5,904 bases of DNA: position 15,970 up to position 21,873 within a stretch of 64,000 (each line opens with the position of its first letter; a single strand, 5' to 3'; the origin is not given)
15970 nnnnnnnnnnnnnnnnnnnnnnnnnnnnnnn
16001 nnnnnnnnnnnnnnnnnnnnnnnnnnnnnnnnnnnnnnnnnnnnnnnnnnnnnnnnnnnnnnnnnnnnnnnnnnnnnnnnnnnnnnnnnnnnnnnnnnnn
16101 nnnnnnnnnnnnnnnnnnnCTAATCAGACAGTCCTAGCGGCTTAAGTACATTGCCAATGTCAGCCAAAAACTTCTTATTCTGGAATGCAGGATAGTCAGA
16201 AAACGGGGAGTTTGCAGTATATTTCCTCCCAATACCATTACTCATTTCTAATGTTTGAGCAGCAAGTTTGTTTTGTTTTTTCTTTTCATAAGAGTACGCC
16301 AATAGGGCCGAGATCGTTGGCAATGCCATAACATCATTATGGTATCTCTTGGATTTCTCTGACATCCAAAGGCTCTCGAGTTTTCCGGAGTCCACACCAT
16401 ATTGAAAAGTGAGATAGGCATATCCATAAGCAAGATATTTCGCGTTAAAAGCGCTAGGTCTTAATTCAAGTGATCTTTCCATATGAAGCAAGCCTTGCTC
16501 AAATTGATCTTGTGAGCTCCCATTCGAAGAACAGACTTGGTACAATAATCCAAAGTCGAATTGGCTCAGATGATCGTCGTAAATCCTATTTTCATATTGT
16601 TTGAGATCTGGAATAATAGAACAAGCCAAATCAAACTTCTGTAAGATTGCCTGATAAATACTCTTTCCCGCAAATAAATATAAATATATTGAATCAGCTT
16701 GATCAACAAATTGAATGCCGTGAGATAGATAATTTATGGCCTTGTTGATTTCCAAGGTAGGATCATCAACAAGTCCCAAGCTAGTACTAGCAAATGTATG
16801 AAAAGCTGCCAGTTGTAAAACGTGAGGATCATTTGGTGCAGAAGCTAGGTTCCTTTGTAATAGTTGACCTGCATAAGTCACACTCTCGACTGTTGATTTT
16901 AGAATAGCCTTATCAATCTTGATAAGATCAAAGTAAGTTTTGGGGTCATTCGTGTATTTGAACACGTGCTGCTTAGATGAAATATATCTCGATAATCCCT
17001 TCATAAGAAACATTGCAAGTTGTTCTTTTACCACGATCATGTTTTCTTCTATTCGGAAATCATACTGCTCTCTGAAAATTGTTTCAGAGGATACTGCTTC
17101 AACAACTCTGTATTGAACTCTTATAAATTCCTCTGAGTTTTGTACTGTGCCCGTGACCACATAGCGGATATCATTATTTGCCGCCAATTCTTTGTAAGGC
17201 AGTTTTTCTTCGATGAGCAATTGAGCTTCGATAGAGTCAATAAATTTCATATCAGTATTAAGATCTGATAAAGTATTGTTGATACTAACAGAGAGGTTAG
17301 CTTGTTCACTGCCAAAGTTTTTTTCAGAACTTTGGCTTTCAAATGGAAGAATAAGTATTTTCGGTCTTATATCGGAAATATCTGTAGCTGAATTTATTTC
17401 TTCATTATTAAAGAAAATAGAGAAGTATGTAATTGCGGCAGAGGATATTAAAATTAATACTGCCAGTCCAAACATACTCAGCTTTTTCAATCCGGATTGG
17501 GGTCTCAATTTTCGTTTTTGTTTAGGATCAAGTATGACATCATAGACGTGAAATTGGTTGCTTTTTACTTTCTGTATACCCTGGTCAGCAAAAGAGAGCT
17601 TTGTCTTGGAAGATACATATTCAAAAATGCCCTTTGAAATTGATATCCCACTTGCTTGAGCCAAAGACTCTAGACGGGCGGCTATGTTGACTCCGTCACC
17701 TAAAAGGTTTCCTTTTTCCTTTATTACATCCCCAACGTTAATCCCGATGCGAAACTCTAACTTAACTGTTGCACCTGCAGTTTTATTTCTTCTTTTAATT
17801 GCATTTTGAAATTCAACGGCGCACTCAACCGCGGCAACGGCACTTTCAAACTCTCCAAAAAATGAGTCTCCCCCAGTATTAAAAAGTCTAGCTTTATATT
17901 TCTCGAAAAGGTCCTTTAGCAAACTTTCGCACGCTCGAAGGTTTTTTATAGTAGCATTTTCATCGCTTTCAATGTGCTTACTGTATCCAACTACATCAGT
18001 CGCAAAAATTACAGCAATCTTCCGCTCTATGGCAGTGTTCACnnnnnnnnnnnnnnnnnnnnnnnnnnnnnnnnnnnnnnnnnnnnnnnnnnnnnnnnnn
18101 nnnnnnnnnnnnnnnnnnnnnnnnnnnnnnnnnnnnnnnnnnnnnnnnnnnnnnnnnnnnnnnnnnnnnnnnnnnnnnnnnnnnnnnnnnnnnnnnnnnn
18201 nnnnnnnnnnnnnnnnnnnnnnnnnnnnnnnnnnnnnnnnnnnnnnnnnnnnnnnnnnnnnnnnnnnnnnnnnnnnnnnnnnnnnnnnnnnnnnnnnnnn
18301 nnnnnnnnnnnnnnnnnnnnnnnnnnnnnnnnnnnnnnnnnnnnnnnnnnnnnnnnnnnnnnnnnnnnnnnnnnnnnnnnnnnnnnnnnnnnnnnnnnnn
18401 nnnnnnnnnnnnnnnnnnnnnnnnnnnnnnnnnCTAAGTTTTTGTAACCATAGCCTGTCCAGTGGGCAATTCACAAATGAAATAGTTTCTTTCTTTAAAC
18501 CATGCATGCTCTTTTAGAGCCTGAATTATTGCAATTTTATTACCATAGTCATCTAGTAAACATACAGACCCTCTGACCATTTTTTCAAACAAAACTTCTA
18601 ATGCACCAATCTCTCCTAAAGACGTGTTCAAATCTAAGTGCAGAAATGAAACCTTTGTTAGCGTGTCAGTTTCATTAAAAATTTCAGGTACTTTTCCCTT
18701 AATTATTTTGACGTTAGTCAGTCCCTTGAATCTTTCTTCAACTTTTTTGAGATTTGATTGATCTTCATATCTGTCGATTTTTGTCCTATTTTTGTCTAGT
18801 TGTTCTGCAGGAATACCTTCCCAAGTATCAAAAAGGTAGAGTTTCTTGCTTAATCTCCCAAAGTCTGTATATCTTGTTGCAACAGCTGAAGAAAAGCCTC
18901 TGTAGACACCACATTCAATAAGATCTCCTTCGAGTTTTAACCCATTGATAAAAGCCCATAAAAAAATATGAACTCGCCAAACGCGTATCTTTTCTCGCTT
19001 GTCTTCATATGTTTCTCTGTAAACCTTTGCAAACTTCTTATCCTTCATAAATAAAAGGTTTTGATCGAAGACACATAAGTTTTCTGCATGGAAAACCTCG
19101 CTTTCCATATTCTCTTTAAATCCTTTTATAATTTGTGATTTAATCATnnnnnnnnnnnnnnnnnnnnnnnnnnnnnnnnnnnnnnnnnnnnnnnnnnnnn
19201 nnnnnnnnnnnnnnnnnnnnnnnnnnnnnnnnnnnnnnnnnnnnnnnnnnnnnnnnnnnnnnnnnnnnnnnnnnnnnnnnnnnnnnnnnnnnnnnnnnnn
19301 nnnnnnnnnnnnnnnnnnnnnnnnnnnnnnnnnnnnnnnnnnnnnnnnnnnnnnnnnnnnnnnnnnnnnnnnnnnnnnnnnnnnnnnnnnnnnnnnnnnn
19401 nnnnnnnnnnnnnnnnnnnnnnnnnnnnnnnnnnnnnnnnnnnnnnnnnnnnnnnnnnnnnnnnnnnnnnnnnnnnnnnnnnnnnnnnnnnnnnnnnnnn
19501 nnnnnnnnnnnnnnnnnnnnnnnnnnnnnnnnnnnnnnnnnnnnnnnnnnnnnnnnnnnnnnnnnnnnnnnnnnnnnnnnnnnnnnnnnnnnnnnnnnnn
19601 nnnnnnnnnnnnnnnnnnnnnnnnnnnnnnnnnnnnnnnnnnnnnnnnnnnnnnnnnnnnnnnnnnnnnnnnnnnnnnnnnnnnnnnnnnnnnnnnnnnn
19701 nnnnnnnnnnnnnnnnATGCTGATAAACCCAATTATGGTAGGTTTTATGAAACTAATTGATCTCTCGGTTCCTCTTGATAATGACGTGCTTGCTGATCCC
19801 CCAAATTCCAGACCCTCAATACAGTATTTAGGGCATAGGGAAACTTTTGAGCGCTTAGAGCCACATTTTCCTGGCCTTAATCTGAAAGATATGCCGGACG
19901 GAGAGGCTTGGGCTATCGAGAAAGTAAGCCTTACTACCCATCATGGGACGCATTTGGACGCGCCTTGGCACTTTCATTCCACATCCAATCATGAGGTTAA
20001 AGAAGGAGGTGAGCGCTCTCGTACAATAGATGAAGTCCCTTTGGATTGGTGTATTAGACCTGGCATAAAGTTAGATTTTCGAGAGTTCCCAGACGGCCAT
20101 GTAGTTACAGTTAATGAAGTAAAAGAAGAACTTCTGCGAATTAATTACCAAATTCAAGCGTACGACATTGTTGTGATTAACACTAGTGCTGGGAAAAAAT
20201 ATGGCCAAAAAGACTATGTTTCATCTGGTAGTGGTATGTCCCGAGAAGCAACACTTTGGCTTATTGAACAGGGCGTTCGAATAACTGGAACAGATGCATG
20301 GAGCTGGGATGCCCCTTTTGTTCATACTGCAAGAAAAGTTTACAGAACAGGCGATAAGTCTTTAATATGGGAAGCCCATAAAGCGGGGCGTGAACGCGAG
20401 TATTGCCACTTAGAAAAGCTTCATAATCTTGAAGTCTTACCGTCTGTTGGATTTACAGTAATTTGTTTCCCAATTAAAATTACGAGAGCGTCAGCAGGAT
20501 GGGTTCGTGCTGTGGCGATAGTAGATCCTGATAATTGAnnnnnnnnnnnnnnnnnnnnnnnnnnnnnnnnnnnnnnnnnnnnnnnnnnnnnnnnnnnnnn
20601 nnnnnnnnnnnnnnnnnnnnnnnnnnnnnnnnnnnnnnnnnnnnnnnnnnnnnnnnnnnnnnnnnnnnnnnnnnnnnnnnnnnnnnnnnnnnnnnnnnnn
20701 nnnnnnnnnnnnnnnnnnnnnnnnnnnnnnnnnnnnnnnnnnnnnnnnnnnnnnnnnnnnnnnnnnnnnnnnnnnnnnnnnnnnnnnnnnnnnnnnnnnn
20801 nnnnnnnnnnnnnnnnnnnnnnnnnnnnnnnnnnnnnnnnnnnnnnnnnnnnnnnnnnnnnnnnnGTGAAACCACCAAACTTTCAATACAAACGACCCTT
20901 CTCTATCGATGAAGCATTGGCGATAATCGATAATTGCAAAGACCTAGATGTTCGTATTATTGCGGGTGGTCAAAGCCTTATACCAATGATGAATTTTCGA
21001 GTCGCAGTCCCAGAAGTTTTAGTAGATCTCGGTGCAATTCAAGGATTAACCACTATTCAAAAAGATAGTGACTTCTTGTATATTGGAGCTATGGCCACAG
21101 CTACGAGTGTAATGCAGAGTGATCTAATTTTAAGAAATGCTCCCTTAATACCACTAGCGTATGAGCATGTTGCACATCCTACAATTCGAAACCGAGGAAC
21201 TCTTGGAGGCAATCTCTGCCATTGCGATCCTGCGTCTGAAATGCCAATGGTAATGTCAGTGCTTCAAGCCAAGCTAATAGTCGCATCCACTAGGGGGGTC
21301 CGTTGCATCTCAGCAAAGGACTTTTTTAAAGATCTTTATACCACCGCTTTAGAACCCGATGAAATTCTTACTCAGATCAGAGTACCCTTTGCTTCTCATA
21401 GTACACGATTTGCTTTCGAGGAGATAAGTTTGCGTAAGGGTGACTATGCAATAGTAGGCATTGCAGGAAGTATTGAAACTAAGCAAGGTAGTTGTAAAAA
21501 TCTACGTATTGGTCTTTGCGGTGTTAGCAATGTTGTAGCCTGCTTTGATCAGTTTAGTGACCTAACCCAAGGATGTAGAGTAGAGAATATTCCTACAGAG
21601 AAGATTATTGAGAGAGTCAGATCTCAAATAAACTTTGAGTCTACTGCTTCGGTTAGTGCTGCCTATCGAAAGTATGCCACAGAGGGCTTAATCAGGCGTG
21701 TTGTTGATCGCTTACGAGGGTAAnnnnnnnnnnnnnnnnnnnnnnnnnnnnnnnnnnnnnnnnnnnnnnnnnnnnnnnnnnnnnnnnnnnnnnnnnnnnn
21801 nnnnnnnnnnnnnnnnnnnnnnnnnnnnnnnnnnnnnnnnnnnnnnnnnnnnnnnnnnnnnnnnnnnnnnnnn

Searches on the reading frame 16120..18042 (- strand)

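Call 10: search_protein_families(library=pfam, proteins=[window:16120-18042:-])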
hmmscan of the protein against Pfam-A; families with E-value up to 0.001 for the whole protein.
window:16120-18042:- (640 aa): 2 families
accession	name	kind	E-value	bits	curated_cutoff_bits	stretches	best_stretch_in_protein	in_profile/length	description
PF00211.25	Guanylate_cyc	-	3e-10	40.4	21.9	1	8-162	8-174/183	Adenylate and Guanylate cyclase catalytic domain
PF17680.6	FlgO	-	0.00084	19.6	22.6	0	283-327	79-123/130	FlgO protein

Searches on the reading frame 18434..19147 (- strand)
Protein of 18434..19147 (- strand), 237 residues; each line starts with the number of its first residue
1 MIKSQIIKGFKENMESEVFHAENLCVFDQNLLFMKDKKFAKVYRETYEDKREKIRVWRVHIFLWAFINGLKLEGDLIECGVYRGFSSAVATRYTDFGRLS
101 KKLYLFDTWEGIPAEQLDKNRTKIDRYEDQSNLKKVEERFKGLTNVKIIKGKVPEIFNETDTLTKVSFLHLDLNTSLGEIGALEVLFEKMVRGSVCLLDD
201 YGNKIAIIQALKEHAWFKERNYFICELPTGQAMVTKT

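Call 10: search_protein_families(library=pfam, proteins=[window:18434-19147:-])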
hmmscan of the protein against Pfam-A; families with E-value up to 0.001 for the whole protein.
window:18434-19147:- (237 aa): 2 families
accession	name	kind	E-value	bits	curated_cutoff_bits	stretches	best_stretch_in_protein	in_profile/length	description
PF05711.17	TylF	-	6.9e-14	52.2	23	1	71-213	90-241/264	Macrocin-O-methyltransferase (TylF)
PF13578.12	Methyltransf_24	-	1.5e-07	32.6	26.3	1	77-201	1-105/105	Methyltransferase domain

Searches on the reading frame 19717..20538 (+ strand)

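Call 14: search_protein_families(library=pfam, proteins=[window:19717-20538:+])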
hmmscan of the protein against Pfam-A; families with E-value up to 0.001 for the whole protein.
window:19717-20538:+ (273 aa): 1 family
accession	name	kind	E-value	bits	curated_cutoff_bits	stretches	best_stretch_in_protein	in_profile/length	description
PF04199.19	Cyclase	-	4.7e-37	127.8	23.1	1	14-199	1-142/142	Putative cyclase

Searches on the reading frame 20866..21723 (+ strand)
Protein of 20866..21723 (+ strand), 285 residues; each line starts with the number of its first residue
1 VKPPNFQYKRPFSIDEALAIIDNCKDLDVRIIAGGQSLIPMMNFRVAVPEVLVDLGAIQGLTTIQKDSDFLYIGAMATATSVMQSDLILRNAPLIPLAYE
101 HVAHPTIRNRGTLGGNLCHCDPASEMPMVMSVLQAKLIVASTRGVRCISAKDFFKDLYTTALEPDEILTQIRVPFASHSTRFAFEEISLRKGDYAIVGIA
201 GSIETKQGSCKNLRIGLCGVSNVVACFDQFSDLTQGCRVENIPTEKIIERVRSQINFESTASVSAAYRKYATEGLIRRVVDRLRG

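Call 14: search_protein_families(library=pfam, proteins=[window:20866-21723:+])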
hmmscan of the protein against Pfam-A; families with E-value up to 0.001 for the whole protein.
window:20866-21723:+ (285 aa): 2 families
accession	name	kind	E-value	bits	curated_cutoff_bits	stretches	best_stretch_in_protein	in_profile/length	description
PF00941.27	FAD_binding_5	-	4e-48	163.9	27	1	5-175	2-169/170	FAD binding domain in molybdopterin dehydrogenase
PF03450.22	CO_deh_flav_C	-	8.9e-12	45.5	25.5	1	183-281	2-100/102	CO dehydrogenase flavoprotein C-terminal domain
